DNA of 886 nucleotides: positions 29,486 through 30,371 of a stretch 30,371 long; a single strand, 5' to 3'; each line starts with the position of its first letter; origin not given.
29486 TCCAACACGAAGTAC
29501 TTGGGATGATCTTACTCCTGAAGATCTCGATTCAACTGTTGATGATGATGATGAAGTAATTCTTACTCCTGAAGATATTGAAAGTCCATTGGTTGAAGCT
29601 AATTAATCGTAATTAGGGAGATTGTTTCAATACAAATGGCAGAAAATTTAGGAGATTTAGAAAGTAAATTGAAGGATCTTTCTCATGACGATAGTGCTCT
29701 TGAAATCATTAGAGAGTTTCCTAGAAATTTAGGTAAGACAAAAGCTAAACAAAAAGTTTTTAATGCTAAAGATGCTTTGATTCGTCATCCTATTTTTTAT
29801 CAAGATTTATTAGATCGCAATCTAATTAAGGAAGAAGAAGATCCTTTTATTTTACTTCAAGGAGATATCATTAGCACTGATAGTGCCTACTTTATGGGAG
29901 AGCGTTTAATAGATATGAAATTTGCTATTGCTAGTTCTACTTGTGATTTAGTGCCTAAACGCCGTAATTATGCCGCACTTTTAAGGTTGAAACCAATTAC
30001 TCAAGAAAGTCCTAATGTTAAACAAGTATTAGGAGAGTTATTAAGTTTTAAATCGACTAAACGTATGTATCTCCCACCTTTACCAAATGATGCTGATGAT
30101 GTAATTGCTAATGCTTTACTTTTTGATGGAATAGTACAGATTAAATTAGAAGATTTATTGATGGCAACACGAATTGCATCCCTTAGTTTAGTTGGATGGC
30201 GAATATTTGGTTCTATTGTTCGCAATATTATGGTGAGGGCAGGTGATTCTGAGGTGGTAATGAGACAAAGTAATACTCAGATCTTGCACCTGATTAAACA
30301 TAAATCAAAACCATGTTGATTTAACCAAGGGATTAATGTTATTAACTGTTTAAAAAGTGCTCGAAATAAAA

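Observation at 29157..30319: Candidate uncharacterised two-gene toxin-antitoxin or defence module (Phd/YefM-like with acidic tail plus a 227-aa unknown)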

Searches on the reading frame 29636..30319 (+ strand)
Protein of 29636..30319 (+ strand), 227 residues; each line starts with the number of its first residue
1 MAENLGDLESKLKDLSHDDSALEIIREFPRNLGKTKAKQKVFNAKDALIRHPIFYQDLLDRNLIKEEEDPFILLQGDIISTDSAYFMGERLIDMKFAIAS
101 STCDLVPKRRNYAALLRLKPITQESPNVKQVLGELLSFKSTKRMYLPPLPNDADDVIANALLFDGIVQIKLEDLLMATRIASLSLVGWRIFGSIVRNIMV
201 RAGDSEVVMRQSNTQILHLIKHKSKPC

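Call 3: search_protein_families(library=pfam, proteins=[window:29636-30319:+], max_evalue=10)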
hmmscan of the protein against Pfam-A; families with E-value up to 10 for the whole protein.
window:29636-30319:+ (227 aa): 0 families

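Call 4: search_protein_families(library=ncbifam, proteins=[window:29636-30319:+], max_evalue=10)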
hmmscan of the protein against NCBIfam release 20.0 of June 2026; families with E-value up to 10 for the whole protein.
window:29636-30319:+ (227 aa): 0 families

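Call 5: search_protein_families(library=padloc, proteins=[window:29636-30319:+], max_evalue=10)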
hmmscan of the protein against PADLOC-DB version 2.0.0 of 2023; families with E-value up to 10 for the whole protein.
window:29636-30319:+ (227 aa): 0 families

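Call 6: find_homologous_proteins(query=window:29636-30316:+)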
Query window:29636-30316:+ (227 aa): 336 proteins with E <= 0.001 among 716 candidates; the best 120 are listed.
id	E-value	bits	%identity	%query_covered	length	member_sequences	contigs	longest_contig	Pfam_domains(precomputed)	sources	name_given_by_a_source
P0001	1.2e-142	491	100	100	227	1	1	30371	-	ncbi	-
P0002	2.5e-93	330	70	93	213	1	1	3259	-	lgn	-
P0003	5.9e-92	325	72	93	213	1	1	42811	-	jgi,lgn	jgi:hypothetical protein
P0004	2.2e-91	323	70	93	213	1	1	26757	-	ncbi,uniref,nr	ncbi:hypothetical protein ICL16_07640 [Iningainema sp. BLCCT55]|uniref:Uncharacterized protein n=2 T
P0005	2.4e-91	323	70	93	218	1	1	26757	-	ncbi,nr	ncbi:hypothetical protein [Iningainema tapete]|nr:hypothetical protein [Iningainema tapete]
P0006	8.3e-91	321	70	93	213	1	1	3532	-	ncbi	-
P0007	2.7e-90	320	66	93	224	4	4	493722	-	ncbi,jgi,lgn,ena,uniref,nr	ncbi:hypothetical protein G7B40_012025 [Aetokthonos hydrillicola Thurmond2011]|jgi:hypothetical prot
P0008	1.8e-89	317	70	93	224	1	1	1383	-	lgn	-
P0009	6.2e-89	315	68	95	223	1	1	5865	-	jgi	jgi:hypothetical protein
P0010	7.0e-89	315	68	93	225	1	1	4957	-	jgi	jgi:hypothetical protein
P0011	9.5e-89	315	69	92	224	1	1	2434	-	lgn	-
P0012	1.2e-88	314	70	91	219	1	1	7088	-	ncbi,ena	-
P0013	2.0e-88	314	68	93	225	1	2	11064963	-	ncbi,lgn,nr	ncbi:hypothetical protein NIES4071_32470 [Calothrix sp. NIES-4071]|nr:hypothetical protein NIES4071_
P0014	2.3e-88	313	68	93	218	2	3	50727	-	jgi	jgi:hypothetical protein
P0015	3.0e-88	313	67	93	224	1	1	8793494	-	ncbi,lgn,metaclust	metaclust:status=active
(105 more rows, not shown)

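Call 14: find_related_loci(query=A1, collection=genome_contigs, flank=8000)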
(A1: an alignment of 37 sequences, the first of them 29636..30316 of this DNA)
Query A1 (227 aa) in genome_contigs; peptide patterns used: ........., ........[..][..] (x = any residue, [..] = any of these).
103 stretches matched a pattern; 86 encode a relative of the query (tblastn E <= 1e-3); the best 80 are kept; 80 distinct loci.
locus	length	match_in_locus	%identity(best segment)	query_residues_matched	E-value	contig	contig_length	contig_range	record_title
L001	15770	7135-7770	70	1-212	3e-100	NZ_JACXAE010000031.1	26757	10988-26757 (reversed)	Iningainema tapete BLCC-T55 NODE_162_length_26757_cov_25.386507, whole genome shotgun sequence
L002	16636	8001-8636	66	1-212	5e-99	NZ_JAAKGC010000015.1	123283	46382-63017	Aetokthonos hydrillicola CCALA 1050 contig_22, whole genome shotgun sequence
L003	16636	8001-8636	66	1-212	5e-99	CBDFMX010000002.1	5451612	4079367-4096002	MAG: Stigonema sp. isolate 9a048915-f00d-425c-bd96-d5550510256a genome assembly, contig: contig_2, whole genome shotgun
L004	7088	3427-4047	70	4-210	1e-97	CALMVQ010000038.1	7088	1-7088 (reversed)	MAG TPA_asm: uncultured Scytonema sp. isolate SRR13685156_bin.26_CONCOCT_v1.1_MAG genome assembly, contig: NODE_3053_len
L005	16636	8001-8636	68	1-212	2e-97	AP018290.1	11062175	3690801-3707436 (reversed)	Calothrix sp. NIES-4105 DNA, nearly complete genome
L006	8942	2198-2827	69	3-212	6e-97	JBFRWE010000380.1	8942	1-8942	MAG: Xenococcaceae cyanobacterium isolate 09_out_wi_poop_bin.12 09outWiPooB12_c_000002180247, whole genome shotgun seque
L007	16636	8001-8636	67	1-212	4e-97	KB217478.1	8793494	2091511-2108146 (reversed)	Calothrix sp. PCC 7103 genomic scaffold Cal7103DRAFT_CPM.6, whole genome shotgun sequence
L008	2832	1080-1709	70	3-212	3e-99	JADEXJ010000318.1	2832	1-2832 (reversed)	Pleurocapsales cyanobacterium LEGE 10410 NODE_717_length_2832_cov_5.42514, whole genome shotgun sequence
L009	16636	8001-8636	67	1-212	8e-97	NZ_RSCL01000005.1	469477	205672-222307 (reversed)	Dulcicalothrix desertica PCC 7102 sequence005, whole genome shotgun sequence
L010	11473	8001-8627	68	4-212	2e-96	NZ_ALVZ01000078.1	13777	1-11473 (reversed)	Xenococcus sp. PCC 7305 scaffold_00078, whole genome shotgun sequence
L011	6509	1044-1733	63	2-222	1e-95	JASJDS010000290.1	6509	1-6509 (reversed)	MAG: Calothrix sp. MO_192.B10 MO_192.c_5097, whole genome shotgun sequence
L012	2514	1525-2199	64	1-225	6e-99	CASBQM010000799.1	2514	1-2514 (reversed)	MAG: uncultured cyanobacterium isolate PMM_0036 genome assembly, contig: PMM_0036_000000000799, whole genome shotgun seq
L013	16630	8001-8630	69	3-212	2e-95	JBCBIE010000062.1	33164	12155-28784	MAG: Cyanobacteria bacterium J06621_8 NODE_406_length_33164_cov_33.363013, whole genome shotgun sequence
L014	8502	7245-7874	68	3-212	1e-94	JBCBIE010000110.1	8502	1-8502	MAG: Cyanobacteria bacterium J06621_8 NODE_2586_length_8502_cov_45.695276, whole genome shotgun sequence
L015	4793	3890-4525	67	1-212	3e-93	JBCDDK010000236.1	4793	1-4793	MAG: Cyanobacteria bacterium P01_G01_bin.39 k141_616697_length_4793_cov_63.7786, whole genome shotgun sequence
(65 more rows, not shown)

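Call 15: search_solved_structures(query=A1, max_evalue=10)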
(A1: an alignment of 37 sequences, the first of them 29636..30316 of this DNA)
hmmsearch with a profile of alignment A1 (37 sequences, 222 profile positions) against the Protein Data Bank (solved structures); distinct sequences matched with E-value up to 10: 1.
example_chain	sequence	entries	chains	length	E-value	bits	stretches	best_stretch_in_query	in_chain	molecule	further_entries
4zch_A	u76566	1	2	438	0.44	13.3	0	70-112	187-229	Tumor necrosis factor ligand superfamily member 13,Tumor necrosis factor ligand superfamil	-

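Call 21: predict_structure(alignment_id=A1)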
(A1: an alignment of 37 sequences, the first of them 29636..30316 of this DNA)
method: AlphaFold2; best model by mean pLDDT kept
length: 227 residues; sequences in the alignment: 37
mean_pLDDT: 66.9   pTM: 0.64
mean pLDDT of the five models: 66.9, 54.6, 52.4, 47.0, 44.3
residues with pLDDT >= 90: 13; 70-90: 86; 50-70: 90; < 50: 38
segments of 3 or more residues with pLDDT < 50: 102-107, 176-178, 197-219, 224-227
pLDDT, mean of each block of 10 residues (from residue 1): 69 64 79 86 79 65 64 62 54 72 46 78 91 82 82 89 68 55 68 53 36 44 48
secondary structure, 60 per line:
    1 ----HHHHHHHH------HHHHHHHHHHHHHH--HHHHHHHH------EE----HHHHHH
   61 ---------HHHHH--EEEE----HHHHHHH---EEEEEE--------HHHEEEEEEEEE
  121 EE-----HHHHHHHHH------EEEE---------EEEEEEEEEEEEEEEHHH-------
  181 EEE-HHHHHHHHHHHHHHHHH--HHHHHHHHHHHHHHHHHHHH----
elements in order: H5-12 H19-32 H35-42 H55-60 H70-74 E77-80 H85-91 E95-100 E112-122 H128-136 E143-146 E156-170 E181-183 H185-201 H204-223

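Call 25: search_protein_representatives(alignment_id=A1)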
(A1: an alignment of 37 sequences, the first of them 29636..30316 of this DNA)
Query: 37 sequences, 222 profile positions. Proteins with E-value up to 0.001 (for the whole library): 200; up to 1e-10: 135; up to 1e-30: 48. The best 150 are listed.
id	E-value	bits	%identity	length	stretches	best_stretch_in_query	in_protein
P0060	7.6e-115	398.5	-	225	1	3-220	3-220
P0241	5.4e-70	251.8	-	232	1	9-220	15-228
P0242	6.3e-69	248.3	-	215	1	4-174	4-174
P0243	9.7e-66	237.9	-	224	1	4-220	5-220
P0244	5.2e-65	235.5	-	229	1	9-220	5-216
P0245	4.0e-59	216.2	-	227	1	8-217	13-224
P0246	7.6e-57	208.8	-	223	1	6-219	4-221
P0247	4.6e-54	199.7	-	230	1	5-219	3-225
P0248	9.2e-54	198.7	-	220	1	9-220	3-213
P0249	8.2e-53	195.6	-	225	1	5-220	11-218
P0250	3.8e-52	193.4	-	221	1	5-218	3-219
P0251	1.9e-51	191.2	-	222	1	6-216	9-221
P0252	4.5e-50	186.6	-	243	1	9-218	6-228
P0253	1.3e-49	185.1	-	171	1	71-221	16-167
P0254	2.7e-49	184.1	-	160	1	68-217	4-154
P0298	3.7e-27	111.7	-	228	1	74-219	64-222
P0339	1.1e-14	70.9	-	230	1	46-218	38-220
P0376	2.2e-10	56.9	-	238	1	8-212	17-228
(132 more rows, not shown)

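Call 33: search_protein_families(library=pfam, alignment_id=A3, max_evalue=5)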
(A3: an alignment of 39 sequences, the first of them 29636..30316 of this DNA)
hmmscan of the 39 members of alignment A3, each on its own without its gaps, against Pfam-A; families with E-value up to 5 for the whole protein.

A. member 1, window:29636-30316:+ (227 aa): 0 families

B. families by the number of members that match (of 39 scanned): 7 families
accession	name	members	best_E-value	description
PF14023.12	Bestrophin-like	1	0.00078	Bestrophin-like domain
PF20131.4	MC3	1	0.053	ABC-three component (ABC-3C) system Middle Component 3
PF04282.18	DUF438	1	0.12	Family of unknown function (DUF438)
PF19611.4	DUF6116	1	0.12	Family of unknown function (DUF6116)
PF19329.4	KCTD11_21_C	1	0.17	BTB/POZ domain-containing protein KCTD11/21 C-terminus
PF07407.17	Seadorna_VP6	1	0.21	Seadornavirus VP6 protein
PF19908.4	DUF6381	1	3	Family of unknown function (DUF6381)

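Call 41: search_protein_families(library=pfam, alignment_id=A4, max_evalue=0.00001)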
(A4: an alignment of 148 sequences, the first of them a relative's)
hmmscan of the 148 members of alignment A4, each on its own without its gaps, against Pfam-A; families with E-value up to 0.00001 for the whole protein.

A. member 1, L001:4464-5381:- (306 aa): 4 families
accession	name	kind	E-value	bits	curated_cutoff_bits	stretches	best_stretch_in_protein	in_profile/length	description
PF01370.27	Epimerase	-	4.6e-18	65.9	20.9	1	3-220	1-237/240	NAD dependent epimerase/dehydratase family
PF16363.11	GDP_Man_Dehyd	-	1.5e-12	48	27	1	4-68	1-75/332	GDP-mannose 4,6 dehydratase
PF05368.20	NmrA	-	1e-11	45.5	27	1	2-75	4-78/298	NmrA-like family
PF13460.12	NAD_binding_10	-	2.8e-07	31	27.2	1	7-117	1-106/184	NAD(P)H-binding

B. families by the number of members that match (of 148 scanned): 153 families (the first 25 are shown)
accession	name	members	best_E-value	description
PF00593.30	TonB_dep_Rec_b-barrel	2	5.5e-36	TonB dependent receptor-like, beta-barrel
PF00589.27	Phage_integrase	2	4.1e-28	Phage integrase family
PF13304.12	AAA_21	2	5e-24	AAA domain, putative AbiEii toxin, Type IV TA system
PF13175.12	AAA_15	2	1.6e-22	AAA ATPase domain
PF01850.27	PIN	2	7.7e-16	PIN domain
PF01979.26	Amidohydro_1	2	2.8e-14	Amidohydrolase family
PF01844.29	HNH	2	1.8e-13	HNH endonuclease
PF01381.28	HTH_3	2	1.8e-13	Helix-turn-helix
PF18899.5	DUF5655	2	2.7e-13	Domain of unknown function (DUF5655)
PF02897.21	Peptidase_S9_N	1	6.4e-135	Prolyl oligopeptidase, N-terminal beta-propeller domain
PF13552.11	DUF4127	1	1.6e-127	Protein of unknown function (DUF4127)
PF13337.12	BrxL_ATPase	1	3.3e-126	Lon-like protease BrxL-like, ATPase domain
PF01139.22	RtcB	1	3.8e-92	tRNA-splicing ligase RtcB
PF00291.31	PALP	1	1.3e-82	Pyridoxal-phosphate dependent enzyme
PF08847.16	Crr6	1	1.3e-74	Chlororespiratory reduction 6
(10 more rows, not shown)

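Call 46: list_cluster_members(proteins=[window:29636-30316:+, window:29160-29603:+, window:29157-29603:+])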
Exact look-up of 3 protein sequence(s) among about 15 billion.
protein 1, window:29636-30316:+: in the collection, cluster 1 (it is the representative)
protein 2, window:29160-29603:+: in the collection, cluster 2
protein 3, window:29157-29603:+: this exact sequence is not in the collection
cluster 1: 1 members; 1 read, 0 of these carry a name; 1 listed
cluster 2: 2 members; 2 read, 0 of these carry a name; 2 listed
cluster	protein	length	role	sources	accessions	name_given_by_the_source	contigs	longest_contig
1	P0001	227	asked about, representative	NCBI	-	-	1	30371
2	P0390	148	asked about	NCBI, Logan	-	-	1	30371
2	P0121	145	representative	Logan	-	-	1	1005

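Call 55: search_dna_similar(query=window:29636-30316:+, collection=plasmids, mode=protein, max_rows=20)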
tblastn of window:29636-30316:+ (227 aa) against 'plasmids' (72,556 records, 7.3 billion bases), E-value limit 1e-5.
Records with a match: 1; places in all: 1; records where one place covers at least 80% of the query: 1.
Best place of each record, by identity: 60-80% 1.
By first word of the organism name: Stanieria 1.
By predicted mobility (MOB-suite, as given by PLSDB): conjugative 1.
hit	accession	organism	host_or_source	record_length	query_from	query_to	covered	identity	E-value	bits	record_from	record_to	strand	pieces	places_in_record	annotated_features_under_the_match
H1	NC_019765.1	Stanieria cyanosphaera PCC 7437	-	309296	3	212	93%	69.0%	1e-92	303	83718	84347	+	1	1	hypothetical protein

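Call 56: search_dna_similar(query=window:29636-30316:+, collection=phages, mode=protein, max_rows=10, max_evalue=0.01)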
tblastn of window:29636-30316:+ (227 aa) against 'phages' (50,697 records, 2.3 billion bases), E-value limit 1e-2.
No match.

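Call 57: get_annotated_region(hit=H1, flank=6000)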
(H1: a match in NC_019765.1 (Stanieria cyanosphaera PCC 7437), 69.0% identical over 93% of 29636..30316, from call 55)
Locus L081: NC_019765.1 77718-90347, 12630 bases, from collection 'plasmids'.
description: Stanieria cyanosphaera PCC 7437 plasmid pSTA7437.01, complete sequence
organism: Stanieria cyanosphaera PCC 7437 (NCBI taxid 111780)
taxonomy: Bacteria; Cyanobacteriota; Cyanophyceae; Pleurocapsales; Dermocarpellaceae; Stanieria; Stanieria cyanosphaera; Stanieria cyanosphaera PCC 7437
host: -; source: -; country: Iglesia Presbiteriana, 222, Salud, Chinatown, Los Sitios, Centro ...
typing (MOB-suite, as given by PLSDB): conjugative; relaxase MOBP; mating-pair formation MPF_T
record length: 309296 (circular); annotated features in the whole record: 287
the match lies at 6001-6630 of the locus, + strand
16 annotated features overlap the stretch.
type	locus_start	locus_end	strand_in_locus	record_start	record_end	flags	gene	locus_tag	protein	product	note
CDS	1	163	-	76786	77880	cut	-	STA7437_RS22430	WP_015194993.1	tyrosine-type recombinase/integrase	GO:0015074 - DNA integration [Evidence IEA]; GO:0006310 - DNA recombination [Evidence IEA]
CDS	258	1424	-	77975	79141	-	-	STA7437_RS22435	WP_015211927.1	RNA-guided endonuclease TnpB family protein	-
CDS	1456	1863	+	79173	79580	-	tnpA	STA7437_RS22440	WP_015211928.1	IS200/IS605 family transposase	-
CDS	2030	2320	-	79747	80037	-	-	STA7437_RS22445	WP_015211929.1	DUF1778 domain-containing protein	-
CDS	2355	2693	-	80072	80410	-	-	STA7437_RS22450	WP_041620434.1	hypothetical protein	-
CDS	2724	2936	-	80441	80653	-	-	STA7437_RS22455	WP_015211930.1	hypothetical protein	-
CDS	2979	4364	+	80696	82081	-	dnaX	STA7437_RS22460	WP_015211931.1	DNA polymerase III subunit gamma/tau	GO:0006260 - DNA replication [Evidence IEA]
CDS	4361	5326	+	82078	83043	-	holA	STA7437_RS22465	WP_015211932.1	DNA polymerase III subunit delta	GO:0006260 - DNA replication [Evidence IEA]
CDS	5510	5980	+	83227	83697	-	-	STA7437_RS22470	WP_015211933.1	hypothetical protein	-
CDS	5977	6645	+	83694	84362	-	-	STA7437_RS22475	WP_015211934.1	hypothetical protein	-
CDS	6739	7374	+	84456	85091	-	-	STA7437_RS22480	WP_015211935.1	hypothetical protein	-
CDS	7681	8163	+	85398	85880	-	-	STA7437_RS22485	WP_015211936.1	helix-turn-helix domain-containing protein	-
CDS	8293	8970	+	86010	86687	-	-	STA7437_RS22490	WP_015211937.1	response regulator transcription factor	GO:0000160 - phosphorelay signal transduction system [Evidence IEA]; GO:0006355 - regulation of DNA-templated ...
CDS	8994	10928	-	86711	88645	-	-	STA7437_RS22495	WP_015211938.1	type IV secretion system DNA-binding domain-containing protein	-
CDS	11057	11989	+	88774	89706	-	-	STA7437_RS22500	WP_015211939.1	DUF5895 domain-containing protein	-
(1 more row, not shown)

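Call 67: search_solved_structures(query=A3, max_evalue=10)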
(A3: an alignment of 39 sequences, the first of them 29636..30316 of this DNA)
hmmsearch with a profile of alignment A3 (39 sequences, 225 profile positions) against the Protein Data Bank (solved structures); distinct sequences matched with E-value up to 10: 4.
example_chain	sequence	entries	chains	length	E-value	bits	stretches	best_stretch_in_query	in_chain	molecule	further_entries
7zu0_D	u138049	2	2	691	0.018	17.8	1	10-59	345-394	Vacuolar protein sorting-associated protein 33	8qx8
6f6p_A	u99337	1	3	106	0.41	13.4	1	6-80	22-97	Rab-3A-interacting protein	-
6f6p_C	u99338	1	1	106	0.54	13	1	6-80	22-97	Rab-3A-interacting protein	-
3r9j_C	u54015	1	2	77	1.2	11.8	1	133-177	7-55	Cell division topological specificity factor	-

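Call 69: find_encoding_contigs(protein=P0339, flank=4000, max_places=4)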
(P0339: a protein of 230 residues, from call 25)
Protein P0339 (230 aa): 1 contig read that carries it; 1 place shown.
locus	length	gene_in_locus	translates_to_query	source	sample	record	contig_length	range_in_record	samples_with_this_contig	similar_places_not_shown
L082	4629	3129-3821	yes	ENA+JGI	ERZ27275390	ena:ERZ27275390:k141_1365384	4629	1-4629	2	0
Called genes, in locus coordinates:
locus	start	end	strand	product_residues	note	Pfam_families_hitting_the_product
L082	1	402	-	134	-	?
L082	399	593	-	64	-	PF12728:HTH_17 (weak)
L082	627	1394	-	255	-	-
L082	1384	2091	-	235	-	-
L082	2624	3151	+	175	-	-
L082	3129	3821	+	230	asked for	-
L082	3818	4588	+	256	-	-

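Call 70: find_encoding_contigs(protein=P0376, flank=4000, max_places=4)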
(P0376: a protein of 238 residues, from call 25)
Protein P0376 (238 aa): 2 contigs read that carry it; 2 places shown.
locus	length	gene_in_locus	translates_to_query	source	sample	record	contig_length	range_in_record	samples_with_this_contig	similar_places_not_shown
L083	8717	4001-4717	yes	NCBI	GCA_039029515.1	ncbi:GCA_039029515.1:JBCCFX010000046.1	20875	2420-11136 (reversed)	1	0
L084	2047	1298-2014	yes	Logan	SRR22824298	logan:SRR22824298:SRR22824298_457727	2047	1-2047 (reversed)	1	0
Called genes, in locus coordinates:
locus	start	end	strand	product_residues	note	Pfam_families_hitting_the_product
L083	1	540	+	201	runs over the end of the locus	PF13671:AAA_33 (weak), PF00406:ADK, PF13207:AAA_17, PF13238:AAA_18 (weak)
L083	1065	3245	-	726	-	PF13175:AAA_15, PF13304:AAA_21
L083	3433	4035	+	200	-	-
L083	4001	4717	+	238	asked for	-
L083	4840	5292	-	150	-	PF00085:Thioredoxin, PF13899:Thioredoxin_7, PF13098:Thioredoxin_2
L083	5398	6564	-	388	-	-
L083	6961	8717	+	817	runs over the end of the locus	PF00404:Dockerin_1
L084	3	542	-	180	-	?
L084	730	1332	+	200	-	-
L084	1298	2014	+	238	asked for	-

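Call 71: find_encoding_contigs(protein=P0298, flank=4000, max_places=4)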
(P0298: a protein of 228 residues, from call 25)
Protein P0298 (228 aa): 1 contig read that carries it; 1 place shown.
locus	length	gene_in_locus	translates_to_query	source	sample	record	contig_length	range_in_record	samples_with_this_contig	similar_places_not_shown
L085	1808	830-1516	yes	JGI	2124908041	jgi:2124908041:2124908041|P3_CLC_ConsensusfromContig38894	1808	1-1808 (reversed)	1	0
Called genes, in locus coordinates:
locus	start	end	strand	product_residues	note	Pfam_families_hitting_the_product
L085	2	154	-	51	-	?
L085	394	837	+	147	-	-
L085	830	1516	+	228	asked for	-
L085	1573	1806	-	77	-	?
